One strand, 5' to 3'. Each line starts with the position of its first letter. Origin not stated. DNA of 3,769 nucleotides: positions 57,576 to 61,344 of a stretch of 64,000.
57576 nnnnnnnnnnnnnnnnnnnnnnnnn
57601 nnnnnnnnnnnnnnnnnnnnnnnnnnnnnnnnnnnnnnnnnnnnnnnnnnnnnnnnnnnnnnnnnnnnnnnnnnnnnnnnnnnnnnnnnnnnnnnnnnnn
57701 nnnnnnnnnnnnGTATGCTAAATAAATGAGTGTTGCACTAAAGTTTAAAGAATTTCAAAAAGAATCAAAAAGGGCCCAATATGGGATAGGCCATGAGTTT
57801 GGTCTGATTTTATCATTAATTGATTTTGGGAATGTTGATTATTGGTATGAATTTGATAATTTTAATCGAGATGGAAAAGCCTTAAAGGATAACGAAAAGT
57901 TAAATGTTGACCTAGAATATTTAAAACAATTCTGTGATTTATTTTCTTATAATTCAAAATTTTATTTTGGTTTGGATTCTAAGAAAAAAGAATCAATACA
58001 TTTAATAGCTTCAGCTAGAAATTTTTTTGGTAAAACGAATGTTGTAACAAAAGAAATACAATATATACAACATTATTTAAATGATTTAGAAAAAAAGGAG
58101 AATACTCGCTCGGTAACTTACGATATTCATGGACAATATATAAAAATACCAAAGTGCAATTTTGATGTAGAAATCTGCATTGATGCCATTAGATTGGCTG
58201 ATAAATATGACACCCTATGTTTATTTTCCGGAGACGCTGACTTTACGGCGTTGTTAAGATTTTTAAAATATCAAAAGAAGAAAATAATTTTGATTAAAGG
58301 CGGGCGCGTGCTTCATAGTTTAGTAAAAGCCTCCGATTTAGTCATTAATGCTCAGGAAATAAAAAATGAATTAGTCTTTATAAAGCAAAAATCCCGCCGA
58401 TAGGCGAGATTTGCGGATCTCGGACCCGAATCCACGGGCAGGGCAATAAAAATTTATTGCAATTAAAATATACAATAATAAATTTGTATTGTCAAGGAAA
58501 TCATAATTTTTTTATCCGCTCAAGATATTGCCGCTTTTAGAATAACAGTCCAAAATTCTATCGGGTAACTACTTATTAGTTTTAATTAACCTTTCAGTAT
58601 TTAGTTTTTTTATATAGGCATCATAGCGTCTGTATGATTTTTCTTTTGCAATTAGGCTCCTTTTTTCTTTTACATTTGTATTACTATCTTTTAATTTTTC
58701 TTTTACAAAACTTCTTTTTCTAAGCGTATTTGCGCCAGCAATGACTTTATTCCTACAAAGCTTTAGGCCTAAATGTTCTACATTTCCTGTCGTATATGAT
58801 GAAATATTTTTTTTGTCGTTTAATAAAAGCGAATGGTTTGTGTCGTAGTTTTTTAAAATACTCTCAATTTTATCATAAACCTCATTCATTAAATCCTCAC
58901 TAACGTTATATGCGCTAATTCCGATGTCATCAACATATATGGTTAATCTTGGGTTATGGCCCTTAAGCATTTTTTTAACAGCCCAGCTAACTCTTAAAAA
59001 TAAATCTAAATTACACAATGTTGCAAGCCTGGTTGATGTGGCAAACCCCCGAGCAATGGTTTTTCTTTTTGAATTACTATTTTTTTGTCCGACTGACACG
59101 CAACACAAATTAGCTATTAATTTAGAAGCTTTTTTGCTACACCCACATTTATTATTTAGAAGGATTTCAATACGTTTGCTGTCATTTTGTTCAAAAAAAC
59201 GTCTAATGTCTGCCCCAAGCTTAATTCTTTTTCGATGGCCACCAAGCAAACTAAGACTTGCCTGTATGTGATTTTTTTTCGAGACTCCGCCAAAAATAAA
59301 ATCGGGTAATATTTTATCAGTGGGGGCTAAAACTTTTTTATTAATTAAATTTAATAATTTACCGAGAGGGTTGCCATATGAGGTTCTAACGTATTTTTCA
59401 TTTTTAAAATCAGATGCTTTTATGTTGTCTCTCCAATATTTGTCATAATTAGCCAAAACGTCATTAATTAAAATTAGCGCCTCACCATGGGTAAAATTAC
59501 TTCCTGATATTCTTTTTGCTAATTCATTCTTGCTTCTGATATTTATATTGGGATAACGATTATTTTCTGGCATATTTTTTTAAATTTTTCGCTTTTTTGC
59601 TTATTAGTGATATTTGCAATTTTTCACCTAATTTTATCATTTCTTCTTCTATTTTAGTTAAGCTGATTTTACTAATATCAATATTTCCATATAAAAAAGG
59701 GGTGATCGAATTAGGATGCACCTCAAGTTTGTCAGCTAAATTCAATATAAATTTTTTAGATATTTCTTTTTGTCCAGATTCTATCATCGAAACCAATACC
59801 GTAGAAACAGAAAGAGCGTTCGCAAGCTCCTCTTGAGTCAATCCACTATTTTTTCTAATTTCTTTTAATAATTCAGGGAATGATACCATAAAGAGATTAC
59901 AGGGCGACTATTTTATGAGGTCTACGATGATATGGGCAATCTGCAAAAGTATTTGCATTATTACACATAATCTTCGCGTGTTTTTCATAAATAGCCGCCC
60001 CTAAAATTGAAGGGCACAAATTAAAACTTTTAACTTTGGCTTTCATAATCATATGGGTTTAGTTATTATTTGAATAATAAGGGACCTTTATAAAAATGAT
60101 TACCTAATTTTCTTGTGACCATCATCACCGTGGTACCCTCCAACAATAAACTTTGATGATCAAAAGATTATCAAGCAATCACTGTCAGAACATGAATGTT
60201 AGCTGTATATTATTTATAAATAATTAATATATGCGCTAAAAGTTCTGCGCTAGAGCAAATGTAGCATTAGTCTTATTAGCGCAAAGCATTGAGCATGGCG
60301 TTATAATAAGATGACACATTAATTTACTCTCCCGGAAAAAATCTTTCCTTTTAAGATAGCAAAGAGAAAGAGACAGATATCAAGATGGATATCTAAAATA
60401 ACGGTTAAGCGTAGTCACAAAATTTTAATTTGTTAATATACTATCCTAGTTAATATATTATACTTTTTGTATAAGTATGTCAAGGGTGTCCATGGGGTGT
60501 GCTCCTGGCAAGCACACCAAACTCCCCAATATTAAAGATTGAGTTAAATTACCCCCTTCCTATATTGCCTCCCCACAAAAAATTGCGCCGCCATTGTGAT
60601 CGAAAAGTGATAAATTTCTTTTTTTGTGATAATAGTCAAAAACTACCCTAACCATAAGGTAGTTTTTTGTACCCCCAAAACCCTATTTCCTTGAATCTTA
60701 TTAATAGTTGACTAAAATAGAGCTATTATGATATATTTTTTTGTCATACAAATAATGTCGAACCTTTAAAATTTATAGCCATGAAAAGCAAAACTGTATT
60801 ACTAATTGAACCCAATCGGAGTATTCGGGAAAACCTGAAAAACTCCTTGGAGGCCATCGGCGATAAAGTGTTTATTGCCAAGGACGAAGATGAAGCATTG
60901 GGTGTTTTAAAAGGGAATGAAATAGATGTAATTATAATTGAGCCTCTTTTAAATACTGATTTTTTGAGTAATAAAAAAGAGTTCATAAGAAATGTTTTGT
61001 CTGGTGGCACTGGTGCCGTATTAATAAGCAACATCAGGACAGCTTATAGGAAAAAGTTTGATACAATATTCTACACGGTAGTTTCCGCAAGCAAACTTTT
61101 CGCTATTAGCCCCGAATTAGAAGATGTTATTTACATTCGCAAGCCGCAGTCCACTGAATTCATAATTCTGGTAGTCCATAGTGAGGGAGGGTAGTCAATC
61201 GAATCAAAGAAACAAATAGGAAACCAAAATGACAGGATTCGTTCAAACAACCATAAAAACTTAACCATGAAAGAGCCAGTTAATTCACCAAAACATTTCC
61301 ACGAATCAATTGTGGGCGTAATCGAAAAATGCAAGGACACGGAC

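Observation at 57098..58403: NYN/LabA-like nuclease plus membrane-anchored unknown protein, convergent with the RT operon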

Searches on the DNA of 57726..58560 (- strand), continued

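Call 96: search_with_rna_model(model_id=R1, sources=[L159, L157, L158], max_evalue=0.01, show_alignments=1)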
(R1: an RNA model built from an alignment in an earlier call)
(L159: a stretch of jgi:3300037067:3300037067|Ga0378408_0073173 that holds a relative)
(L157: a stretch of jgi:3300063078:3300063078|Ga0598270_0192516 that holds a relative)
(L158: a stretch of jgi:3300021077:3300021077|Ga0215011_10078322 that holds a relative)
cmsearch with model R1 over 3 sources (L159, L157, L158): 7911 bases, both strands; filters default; matches with E-value up to 0.01: 1.
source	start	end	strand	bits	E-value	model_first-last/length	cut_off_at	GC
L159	633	726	-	86.7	2.6e-20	1-98/98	no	0.45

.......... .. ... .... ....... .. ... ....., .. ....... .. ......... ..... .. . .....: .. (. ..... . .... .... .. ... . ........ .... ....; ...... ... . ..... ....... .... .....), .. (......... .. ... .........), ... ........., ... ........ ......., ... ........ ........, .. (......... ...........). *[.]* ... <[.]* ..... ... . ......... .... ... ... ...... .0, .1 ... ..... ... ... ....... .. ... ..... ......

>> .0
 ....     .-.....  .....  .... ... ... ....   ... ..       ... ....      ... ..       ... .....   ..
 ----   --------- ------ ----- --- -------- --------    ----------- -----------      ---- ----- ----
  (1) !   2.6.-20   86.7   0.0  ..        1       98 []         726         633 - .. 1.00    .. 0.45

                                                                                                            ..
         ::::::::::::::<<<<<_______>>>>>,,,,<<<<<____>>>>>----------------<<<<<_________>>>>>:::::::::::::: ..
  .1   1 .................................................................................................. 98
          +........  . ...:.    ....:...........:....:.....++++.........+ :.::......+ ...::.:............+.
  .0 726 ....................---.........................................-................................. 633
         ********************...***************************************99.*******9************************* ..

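Call 102: search_rna_families(source=L018, start=6600, end=6800, threshold=evalue, max_evalue=1)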
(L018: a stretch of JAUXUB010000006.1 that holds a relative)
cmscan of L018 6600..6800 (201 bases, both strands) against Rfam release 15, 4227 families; matches with E-value up to 1: 5.
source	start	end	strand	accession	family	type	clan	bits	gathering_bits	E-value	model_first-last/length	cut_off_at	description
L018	6645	6726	-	RF01772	rnk_pseudo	Cis-reg; leader;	-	23.1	55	0.047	1-108/108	no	Pseudomonas rnk leader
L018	6658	6749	+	RF02980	freshwater-2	Cis-reg;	-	20.2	49.9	0.37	1-84/84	no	freshwater-2 RNA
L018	6604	6682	+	RF02891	AgrB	Gene; antisense;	-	17.7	40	0.82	1-84/84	no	ArsR-gov region gene B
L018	6650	6706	-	RF02784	SorX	Gene; sRNA;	-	17.4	46.6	0.055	1-73/73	no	Singlet oxygen resistance RNA X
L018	6653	6724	-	RF02273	FsrA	Gene;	-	14.1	80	0.94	1-83/83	no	FsrA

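Call 103: search_rna_families(source=L082, start=6600, end=6800, threshold=evalue, max_evalue=1)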
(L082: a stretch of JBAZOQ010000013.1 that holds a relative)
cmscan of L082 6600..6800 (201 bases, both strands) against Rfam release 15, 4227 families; matches with E-value up to 1: 11.
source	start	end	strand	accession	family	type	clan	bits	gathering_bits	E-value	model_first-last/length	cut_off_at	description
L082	6645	6746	-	RF01772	rnk_pseudo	Cis-reg; leader;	-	29.7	55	0.0016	1-108/108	no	Pseudomonas rnk leader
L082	6646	6711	-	RF02064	STnc370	Gene; sRNA;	-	23.9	54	0.32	1-71/71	no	Enterobacterial sRNA STnc370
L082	6654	6713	+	RF04181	rteR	Gene; sRNA;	-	23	72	0.14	1-84/84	no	rteR sRNA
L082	6624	6711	-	RF01770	rimP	Cis-reg; leader;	-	20.6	47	0.25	1-102/102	no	Gammaprotebacteria rimP leader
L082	6640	6774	-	RF00121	MicC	Gene; sRNA;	-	20.3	90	0.6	1-123/123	no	MicC RNA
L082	6638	6700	+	RF02530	URE2_IRES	Cis-reg; IRES;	-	20.2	70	0.63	1-105/105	no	Ure2 internal ribosome entry site (IRES)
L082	6627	6675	+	RF02844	RefA9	Gene; antisense;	-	20.1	49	0.52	1-64/64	no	Enterococcus sRNA A9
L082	6616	6679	+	RF02083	OrzO-P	Gene; antitoxin;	-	19.3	60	0.52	1-76/76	no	OrzO-P RNA antitoxin family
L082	6627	6678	+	RF04339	Plastid-psbJ-3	Cis-reg;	CL00152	18.7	61.7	0.48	30-125/125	no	Plastid-psbJ-3 3UTR RNA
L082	6609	6737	+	RF02546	LSU_trypano_mito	Gene; rRNA;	CL00112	13.8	60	0.49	190-561/561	no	Trypanosomatid mitochondrial large subunit ribosomal RNA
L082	6644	6710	-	RF02922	RAGATH-32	Cis-reg;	-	13.8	41.8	0.52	1-78/78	no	RAGATH-32 RNA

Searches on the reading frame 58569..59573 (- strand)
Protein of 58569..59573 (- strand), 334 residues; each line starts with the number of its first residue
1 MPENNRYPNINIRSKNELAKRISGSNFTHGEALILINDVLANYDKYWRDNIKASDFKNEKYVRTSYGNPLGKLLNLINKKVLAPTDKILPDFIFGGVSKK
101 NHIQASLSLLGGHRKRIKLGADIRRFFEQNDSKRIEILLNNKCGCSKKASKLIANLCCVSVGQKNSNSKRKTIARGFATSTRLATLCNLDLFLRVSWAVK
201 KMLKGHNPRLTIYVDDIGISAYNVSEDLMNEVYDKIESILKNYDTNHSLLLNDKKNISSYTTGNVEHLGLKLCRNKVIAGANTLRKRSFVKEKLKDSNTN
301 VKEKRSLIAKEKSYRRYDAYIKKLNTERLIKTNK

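Call 4: search_protein_families(library=pfam, proteins=[window:58569-59573:-], max_evalue=1)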
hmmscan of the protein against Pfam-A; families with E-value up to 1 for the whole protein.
window:58569-59573:- (334 aa): 1 family
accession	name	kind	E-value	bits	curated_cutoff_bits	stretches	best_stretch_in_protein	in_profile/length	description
PF00078.32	RVT_1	-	6.8e-05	23.1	29.6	1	66-271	14-204/205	Reverse transcriptase (RNA-dependent DNA polymerase)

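Call 5: search_protein_families(library=padloc, proteins=[window:58569-59573:-], max_evalue=1)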
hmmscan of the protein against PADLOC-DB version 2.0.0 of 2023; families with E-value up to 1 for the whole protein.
window:58569-59573:- (334 aa): 8 families
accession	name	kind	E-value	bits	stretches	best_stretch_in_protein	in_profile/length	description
PDLC02952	RT_VI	-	6.5e-19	66.3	1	8-312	2-266/279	-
PDLC02947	RT_IV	-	8.8e-10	36.3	1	40-324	33-301/386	-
PDLC02959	RT-Protease_XI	-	3e-08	31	1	114-232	97-198/510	single gene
PDLC02946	RT_III-A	-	3.2e-08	31.1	1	118-256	127-248/330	-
PDLC02960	RT-Protease_XI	-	4.2e-08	30.6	1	114-231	95-196/506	single gene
PDLC02943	RT_III-A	-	9e-08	29.4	1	94-254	94-237/322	-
PDLC02955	RT_X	-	4.9e-07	27.4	1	119-243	91-196/272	-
PDLC03739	RT_Ec107-like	-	0.0013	16.2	1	119-255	103-217/307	retron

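Call 64: find_homologous_proteins(query=window:58572-59573:-)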
Query window:58572-59573:- (334 aa): 280 proteins with E <= 0.001 among 2690 candidates; the best 120 are listed.
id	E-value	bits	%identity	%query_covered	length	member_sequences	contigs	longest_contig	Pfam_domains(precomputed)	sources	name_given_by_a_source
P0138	2.2e-214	728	100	100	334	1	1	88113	-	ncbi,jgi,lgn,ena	ncbi:MAG: hypothetical protein WC467_04370 [Patescibacteria group bacterium]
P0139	6.5e-156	536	72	99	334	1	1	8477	-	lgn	-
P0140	5.1e-142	491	68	99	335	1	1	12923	-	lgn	-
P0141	7.5e-131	454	65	100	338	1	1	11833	-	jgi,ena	-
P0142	1.4e-111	391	58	97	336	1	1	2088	-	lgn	-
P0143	2.6e-110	387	58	96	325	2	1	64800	-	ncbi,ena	-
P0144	3.9e-109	383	57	96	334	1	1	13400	-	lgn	-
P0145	3.3e-107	376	56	95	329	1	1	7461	-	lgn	-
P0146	3.6e-106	373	56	89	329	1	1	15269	-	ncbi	-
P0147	8.1e-105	369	54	98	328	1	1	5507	-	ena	-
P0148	1.2e-102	361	55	96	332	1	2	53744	-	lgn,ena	-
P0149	2.3e-102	360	54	96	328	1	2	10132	-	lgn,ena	-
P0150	1.2e-101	358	56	96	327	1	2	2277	-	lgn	-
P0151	1.4e-101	358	53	98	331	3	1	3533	-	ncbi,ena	-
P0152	1.4e-101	358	54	96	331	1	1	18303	PF00078.33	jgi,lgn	jgi:hypothetical protein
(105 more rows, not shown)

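Call 65: find_encoding_contigs(protein=P0139, flank=6000, max_places=1)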
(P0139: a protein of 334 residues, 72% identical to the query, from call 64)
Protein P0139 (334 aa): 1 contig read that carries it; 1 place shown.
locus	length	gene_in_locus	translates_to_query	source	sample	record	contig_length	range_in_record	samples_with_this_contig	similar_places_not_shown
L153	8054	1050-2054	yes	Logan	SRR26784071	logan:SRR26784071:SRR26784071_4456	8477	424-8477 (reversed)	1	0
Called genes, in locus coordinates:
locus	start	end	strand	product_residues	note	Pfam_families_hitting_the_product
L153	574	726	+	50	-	-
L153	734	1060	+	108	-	PF13560:HTH_31 (weak), PF01381:HTH_3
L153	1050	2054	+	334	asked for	-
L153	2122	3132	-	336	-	PF16289:PIN_12, PF18476:PIN_8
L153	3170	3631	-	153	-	-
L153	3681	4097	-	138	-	-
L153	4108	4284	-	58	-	-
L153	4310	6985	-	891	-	PF04851:ResIII, PF19778:RE_endonuc (weak)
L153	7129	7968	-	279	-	PF01936:NYN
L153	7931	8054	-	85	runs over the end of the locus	PF13280:WYL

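Call 66: find_encoding_contigs(protein=P0140, flank=6000, max_places=1)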
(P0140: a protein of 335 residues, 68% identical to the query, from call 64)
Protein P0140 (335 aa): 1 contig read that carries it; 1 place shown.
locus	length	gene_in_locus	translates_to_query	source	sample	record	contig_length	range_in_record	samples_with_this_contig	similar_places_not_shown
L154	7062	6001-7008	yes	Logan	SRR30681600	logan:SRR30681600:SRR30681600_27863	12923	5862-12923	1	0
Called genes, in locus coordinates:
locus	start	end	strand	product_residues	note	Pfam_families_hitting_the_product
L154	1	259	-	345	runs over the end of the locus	PF13091:PLDc_2, PF00614:PLDc (weak), PF13091:PLDc_2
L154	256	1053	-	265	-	PF01734:Patatin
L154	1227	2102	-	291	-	PF02086:MethyltransfD12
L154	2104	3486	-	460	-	-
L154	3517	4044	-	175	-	-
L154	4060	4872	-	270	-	PF01555:N6_N4_Mtase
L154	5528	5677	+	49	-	-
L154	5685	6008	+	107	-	PF12844:HTH_19 (weak), PF13560:HTH_31, PF01381:HTH_3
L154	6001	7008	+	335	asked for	-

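Call 67: find_encoding_contigs(protein=P0141, flank=6000, max_places=1)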
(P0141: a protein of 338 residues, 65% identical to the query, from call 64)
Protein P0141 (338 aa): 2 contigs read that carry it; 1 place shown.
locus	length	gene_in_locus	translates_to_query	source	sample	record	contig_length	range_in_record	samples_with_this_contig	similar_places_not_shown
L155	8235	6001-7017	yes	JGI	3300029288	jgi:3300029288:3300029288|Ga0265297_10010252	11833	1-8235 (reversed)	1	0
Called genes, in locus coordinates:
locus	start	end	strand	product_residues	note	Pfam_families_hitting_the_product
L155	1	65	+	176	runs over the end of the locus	-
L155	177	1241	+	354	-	PF01966:HD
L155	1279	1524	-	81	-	-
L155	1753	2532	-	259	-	-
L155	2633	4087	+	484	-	PF02384:N6_Mtase, PF07669:Eco57I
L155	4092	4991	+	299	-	-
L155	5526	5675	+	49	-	-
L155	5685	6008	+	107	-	PF13560:HTH_31, PF01381:HTH_3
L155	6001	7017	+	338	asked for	-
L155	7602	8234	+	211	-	?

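Call 68: find_encoding_contigs(protein=P0143, flank=6000, max_places=1)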
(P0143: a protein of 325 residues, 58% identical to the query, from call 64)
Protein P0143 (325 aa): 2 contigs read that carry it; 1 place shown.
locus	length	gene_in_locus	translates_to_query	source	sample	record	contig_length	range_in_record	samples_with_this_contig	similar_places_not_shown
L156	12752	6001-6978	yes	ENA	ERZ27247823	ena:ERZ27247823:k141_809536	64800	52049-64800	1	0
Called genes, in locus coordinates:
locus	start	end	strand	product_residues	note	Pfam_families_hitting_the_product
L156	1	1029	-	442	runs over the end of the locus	PF13393:tRNA-synt_His, PF00587:tRNA-synt_2b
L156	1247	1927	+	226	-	PF00072:Response_reg, PF00486:Trans_reg_C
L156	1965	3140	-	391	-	PF05496:RuvB_N, PF01078:Mg_chelatase (faint), PF00004:AAA, PF07728:AAA_5 (weak), PF13173:AAA_14, PF16193:AAA_assoc_2, PF12002:MgsA_C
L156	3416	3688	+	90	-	PF02583:Trns_repr_metal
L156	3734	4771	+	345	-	PF00403:HMA (weak), PF13386:DsbD_2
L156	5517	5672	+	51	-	-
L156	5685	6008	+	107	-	PF13560:HTH_31, PF12844:HTH_19, PF01381:HTH_3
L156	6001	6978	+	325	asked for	-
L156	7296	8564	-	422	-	-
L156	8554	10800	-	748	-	PF00145:DNA_methylase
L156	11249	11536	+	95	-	-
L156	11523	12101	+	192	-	-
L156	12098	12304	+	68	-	-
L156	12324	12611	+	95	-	-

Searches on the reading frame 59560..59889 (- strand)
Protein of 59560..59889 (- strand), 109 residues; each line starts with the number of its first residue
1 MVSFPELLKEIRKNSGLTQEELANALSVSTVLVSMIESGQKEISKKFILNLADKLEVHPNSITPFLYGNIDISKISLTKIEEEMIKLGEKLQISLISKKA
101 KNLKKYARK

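Call 4: search_protein_families(library=pfam, proteins=[window:59560-59889:-], max_evalue=1)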
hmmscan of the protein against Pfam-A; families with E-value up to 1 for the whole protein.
window:59560-59889:- (109 aa): 11 families
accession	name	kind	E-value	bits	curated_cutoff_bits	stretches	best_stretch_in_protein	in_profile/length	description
PF01381.28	HTH_3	-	5.7e-12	45.9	23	1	8-59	1-52/55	Helix-turn-helix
PF13560.12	HTH_31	-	3.4e-09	37.3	27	1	7-59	5-58/64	Helix-turn-helix domain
PF12844.13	HTH_19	-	1.3e-07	31.8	30.2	1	6-60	2-56/64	Helix-turn-helix domain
PF13413.12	HTH_25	-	0.00039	20.6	24.6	1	7-40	1-34/62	Helix-turn-helix domain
PF13412.12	HTH_24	-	0.00075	19.5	21.9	1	7-29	8-30/48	Winged helix-turn-helix DNA-binding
PF04545.22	Sigma70_r4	-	0.01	15.8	24.1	1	12-38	16-42/50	Sigma-70, region 4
PF13744.12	HTH_37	-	0.015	15.5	27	0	8-48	23-64/80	Helix-turn-helix domain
PF08279.18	HTH_11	-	0.018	15.4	25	1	7-31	5-30/55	HTH domain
PF01047.28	MarR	-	0.028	14.8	24.6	0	7-33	8-34/59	MarR family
PF15731.11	MqsA_antitoxin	-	0.099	13.2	30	1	5-60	71-125/131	Antitoxin component of bacterial toxin-antitoxin system, MqsA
PF15943.11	YdaS_toxin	-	0.16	12.2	30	0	19-49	11-41/65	Bacterial toxin YdaS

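Call 5: search_protein_families(library=padloc, proteins=[window:59560-59889:-], max_evalue=1)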
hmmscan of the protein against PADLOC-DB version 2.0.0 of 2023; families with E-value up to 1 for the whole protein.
window:59560-59889:- (109 aa): 21 families
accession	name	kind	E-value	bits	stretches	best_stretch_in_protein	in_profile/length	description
PDLC02926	HTH_VI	-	2.6e-12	44.8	1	6-65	4-63/92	-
PDLC03664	Control_protein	-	1.4e-07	29.8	1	2-60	12-70/74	control protein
PDLC03952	RmrA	-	8.3e-07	26.2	1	5-56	24-75/395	-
PDLC03665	Control_protein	-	1.7e-06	26.2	1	2-62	7-68/77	control protein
PDLC03953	RmrA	-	1.3e-05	22.6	1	3-57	5-59/373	-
PDLC03954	RmrA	-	1.6e-05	22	1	5-60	12-67/380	-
PDLC04142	capH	-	2e-05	23.6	1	3-62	6-61/103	capH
PDLC03949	RmrA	-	2.7e-05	21.2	1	6-59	5-58/363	-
PDLC03947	RmrA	-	3.5e-05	20.8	1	4-57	12-65/383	-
PDLC04775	PDC-M69A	-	6.1e-05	21.5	1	12-62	16-66/113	-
PDLC03951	RmrA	-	8.4e-05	19.7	1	5-60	10-65/400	-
PDLC03330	MTase_II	-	0.00011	19.2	1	11-63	12-64/430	Type II methyltransferase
PDLC03944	RmrA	-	0.00036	17.7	1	6-56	9-59/384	-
PDLC04760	PDC-M64C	-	0.00085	17.7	2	9-56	32-79/93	-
PDLC03946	RmrA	-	0.00092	16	1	8-57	7-56/357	-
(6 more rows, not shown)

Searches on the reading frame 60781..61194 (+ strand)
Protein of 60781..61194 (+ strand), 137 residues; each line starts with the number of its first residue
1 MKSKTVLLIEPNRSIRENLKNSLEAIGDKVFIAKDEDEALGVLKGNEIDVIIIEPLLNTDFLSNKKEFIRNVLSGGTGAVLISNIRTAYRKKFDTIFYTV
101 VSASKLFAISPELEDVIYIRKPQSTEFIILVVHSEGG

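Call 4: search_protein_families(library=pfam, proteins=[window:60781-61194:+], max_evalue=1)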
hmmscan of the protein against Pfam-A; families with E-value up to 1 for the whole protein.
window:60781-61194:+ (137 aa): 3 families
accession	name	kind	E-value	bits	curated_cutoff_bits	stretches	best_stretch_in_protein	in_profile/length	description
PF00072.30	Response_reg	-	1.7e-05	25.4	30.2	1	6-53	1-48/111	Response regulator receiver domain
PF08443.16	RimK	-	0.028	14.4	21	1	19-62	45-82/188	RimK-like ATP-grasp domain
PF23248.1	KH_PARP14_2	-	0.044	14.1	27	1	10-58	7-56/72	PARP14, second type I KH domain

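Call 5: search_protein_families(library=padloc, proteins=[window:60781-61194:+], max_evalue=1)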
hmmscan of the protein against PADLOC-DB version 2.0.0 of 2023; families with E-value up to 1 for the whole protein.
window:60781-61194:+ (137 aa): 2 families
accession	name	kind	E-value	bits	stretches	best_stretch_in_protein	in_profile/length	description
PDLC04055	PD-T4-6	-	2.1e-05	21.5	1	2-85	364-448/496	-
PDLC03646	MTase_III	-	0.0099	11.7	1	12-61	452-507/1057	Type III methyltransferase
